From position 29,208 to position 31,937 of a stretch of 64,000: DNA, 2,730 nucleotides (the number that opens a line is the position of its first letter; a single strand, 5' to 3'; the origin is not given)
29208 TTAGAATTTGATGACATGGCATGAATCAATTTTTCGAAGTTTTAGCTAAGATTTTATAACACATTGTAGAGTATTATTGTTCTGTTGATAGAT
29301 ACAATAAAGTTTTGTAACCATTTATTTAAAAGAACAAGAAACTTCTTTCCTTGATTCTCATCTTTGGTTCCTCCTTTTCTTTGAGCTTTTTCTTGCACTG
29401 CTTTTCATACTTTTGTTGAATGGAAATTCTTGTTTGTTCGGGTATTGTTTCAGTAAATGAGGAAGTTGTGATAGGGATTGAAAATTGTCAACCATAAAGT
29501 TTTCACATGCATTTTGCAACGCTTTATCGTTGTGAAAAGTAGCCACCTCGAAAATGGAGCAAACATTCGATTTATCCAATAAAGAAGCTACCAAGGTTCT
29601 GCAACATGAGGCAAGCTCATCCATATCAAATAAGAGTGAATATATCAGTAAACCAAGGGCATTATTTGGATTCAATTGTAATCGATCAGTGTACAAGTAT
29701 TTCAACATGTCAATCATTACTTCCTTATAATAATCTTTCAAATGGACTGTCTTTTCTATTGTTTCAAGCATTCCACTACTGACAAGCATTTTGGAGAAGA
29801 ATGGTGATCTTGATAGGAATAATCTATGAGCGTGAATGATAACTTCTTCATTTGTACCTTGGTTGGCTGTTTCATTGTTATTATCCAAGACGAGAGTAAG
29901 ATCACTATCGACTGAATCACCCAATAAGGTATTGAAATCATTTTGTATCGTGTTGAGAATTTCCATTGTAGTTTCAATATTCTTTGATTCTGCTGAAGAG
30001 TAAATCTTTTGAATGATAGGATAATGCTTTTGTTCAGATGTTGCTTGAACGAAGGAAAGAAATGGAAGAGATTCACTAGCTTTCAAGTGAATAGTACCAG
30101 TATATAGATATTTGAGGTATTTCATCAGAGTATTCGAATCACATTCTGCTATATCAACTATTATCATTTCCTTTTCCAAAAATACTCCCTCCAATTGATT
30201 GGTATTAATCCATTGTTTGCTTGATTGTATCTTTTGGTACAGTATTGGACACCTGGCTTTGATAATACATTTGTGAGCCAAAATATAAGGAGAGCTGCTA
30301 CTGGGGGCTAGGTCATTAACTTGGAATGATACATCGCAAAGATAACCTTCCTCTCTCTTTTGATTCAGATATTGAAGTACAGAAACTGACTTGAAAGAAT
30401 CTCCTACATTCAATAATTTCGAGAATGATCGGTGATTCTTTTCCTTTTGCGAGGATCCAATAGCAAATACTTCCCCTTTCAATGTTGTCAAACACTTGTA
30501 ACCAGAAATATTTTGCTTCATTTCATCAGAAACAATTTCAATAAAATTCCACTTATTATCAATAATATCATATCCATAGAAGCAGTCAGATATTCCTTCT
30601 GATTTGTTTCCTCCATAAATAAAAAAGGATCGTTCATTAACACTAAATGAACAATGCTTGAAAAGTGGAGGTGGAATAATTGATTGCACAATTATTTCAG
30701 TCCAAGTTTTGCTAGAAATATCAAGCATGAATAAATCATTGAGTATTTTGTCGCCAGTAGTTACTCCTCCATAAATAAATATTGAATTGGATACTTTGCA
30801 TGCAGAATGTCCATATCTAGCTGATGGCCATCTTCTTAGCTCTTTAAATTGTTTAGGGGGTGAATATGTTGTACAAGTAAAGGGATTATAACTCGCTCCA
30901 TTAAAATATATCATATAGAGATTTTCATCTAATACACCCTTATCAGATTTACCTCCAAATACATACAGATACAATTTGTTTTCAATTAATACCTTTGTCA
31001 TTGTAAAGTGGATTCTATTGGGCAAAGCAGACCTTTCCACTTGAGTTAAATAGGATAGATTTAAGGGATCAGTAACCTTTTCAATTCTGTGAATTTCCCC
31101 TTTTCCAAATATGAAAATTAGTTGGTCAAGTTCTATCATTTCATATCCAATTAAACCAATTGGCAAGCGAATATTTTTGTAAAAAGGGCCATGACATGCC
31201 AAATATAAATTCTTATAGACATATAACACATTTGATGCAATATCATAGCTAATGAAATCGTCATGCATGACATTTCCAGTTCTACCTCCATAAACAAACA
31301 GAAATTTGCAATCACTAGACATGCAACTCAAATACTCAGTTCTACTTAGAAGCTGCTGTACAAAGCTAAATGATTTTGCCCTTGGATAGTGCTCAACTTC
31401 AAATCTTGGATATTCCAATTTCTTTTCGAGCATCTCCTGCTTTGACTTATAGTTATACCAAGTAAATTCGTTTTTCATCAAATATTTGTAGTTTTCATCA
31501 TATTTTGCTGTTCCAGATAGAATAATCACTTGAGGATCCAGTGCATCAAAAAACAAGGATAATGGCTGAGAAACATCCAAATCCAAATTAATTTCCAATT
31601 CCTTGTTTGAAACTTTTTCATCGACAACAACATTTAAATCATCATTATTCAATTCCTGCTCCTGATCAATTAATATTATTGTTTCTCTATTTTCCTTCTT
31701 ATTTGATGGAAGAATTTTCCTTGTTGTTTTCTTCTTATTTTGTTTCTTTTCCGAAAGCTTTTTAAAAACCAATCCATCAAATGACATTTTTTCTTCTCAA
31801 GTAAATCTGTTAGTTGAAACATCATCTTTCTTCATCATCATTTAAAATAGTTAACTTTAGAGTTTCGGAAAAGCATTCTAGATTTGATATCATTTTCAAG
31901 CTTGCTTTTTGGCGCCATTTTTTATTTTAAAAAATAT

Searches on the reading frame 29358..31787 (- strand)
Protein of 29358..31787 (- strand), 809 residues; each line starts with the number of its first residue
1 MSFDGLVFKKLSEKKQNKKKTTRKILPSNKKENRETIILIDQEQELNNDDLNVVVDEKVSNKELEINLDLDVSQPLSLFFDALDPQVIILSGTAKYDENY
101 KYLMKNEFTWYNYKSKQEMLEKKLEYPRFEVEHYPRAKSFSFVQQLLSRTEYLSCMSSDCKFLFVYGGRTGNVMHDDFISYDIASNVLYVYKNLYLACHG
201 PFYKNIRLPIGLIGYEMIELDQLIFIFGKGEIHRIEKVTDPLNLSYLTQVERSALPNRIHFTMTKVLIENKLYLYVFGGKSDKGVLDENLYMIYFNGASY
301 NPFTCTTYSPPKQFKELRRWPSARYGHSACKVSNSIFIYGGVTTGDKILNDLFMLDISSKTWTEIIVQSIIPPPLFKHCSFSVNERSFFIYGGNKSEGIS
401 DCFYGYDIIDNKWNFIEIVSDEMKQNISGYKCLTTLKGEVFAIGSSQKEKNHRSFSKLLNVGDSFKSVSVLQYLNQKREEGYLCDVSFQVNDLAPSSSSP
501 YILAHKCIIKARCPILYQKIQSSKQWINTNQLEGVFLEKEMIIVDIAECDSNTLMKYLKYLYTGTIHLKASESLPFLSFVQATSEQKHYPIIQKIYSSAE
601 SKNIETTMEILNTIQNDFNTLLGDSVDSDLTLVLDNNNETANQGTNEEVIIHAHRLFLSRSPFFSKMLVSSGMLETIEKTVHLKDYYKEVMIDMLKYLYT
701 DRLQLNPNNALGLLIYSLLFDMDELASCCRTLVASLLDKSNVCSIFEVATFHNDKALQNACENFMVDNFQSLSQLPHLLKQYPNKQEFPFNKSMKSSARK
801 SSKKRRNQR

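Call 16: find_encoding_contigs(protein=window:29358-31787:-, flank=3000, max_places=3)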
Protein window:29358-31787:- (809 aa): no gene with exactly this product is on record in the collection.

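Call 36: search_protein_families(library=pfam, proteins=[window:29358-31787:-], max_evalue=1)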
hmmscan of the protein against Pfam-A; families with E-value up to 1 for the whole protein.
window:29358-31787:- (809 aa): 14 families
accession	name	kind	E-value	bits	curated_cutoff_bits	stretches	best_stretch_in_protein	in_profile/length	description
PF24681.1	Kelch_KLHDC2_KLHL20_DRC7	-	2.7e-28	99.2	50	1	250-444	43-220/221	KLHDC2/KLHL20/DRC7 Kelch-repeats domain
PF24981.1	Beta-prop_ATRN-LZTR1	-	5.5e-23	82.1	50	1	274-450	1-172/289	Attractin/LZTR1 beta-propeller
PF13418.12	Kelch_4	-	1.5e-19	70.1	21.6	3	323-369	1-45/49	Galactose oxidase, central domain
PF00651.37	BTB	-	9.1e-19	68.1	20.5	2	631-732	14-105/110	BTB/POZ domain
PF13415.12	Kelch_3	-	3.4e-14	53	22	2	334-374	2-39/48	Galactose oxidase, central domain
PF13964.12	Kelch_6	-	2.2e-10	40.6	25.3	1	324-365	2-43/50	Kelch motif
PF01344.31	Kelch_1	-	8.5e-08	32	20.1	1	323-364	1-41/46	Kelch motif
PF13854.13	Kelch_HCF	-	2.1e-06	27.7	113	1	266-394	128-258/345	Host cell factor, Kelch-repeats domain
PF07646.21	Kelch_2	-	2.9e-06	27.4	21.3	1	324-365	2-44/48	Kelch motif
PF24996.1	NANM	-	0.0058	16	45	1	273-365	65-150/350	N-acetylneuraminate epimerase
PF21536.4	BTB_KLHL33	-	0.0079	16.5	27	1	669-729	2-62/63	Kelch-like protein 33-like, BTB/POZ domain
PF04768.19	NAT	-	0.0098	16.1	27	1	523-624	28-121/168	NAT, N-acetyltransferase, of N-acetylglutamate synthase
PF22088.1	HIT-like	-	0.032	14.3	27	1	565-654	16-106/162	HIT-related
PF07707.21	BACK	-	0.037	14.5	20.9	1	743-774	2-33/103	BTB And C-terminal Kelch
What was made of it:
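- On LZTR1-like (29358..31787): Beta-prop_ATRN-LZTR1 scores 82 bits, and there are two BTB stretches (call 36).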

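Call 65: search_solved_structures(query=window:29358-31787:-, max_evalue=0.00001)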
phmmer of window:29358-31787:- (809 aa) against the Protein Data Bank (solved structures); distinct sequences matched with E-value up to 0.00001: 23.
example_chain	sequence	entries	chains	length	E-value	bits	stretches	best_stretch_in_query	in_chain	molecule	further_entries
9mey_B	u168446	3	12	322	7.4e-17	64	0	334-421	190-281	Leucine-zipper-like transcriptional regulator 1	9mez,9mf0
7kzm_A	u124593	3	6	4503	9.9e-17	63.6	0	321-419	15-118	Heavy chain alpha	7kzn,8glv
9d8p_A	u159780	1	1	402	2.2e-14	55.8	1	319-393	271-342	Kelch domain-containing protein 10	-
9d1i_A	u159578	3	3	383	3.9e-14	55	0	321-367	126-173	Kelch domain-containing protein 3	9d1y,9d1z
8glv_Eb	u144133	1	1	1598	4.7e-13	51.4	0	321-405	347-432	Flagellar associated protein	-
9bc9_A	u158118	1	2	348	1.2e-12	50.1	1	319-416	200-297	Kelch domain-containing protein 2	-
8ebl_A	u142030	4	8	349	1.2e-12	50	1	319-416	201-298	Kelch domain-containing protein 2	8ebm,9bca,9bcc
8sge_A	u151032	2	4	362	1.4e-12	49.9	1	319-416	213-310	Kelch domain-containing protein 2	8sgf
6do3_A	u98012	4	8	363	1.4e-12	49.9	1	319-416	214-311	Kelch domain-containing protein 2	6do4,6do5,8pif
8uxs_A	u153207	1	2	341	1.4e-12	49.8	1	319-416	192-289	Kelch domain-containing protein 2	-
8ebn_A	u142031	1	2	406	1.9e-12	49.4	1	319-417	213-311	Kelch domain-containing protein 2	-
8sh2_B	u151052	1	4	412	2e-12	49.3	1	319-417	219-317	Kelch domain-containing protein 2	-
9tp5_A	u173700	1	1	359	2.3e-10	42.5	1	258-407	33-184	Serine/threonine-protein phosphatase BSU1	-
9o04_C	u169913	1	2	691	5.1e-09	38.1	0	307-393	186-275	F-box only protein 42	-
9tsn_A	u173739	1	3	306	7.8e-08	34.1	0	333-414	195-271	Kelch protein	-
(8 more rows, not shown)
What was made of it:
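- On LZTR1-like (29358..31787): The best PDB hit is LZTR1 at 7.4e-17 (call 65).
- Checked: Its best PDB hit is LZTR1, 7e-17 (calls 36, 65).
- The Kelch/BTB neighbour is LZTR1-like at domain level (calls 36, 65).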
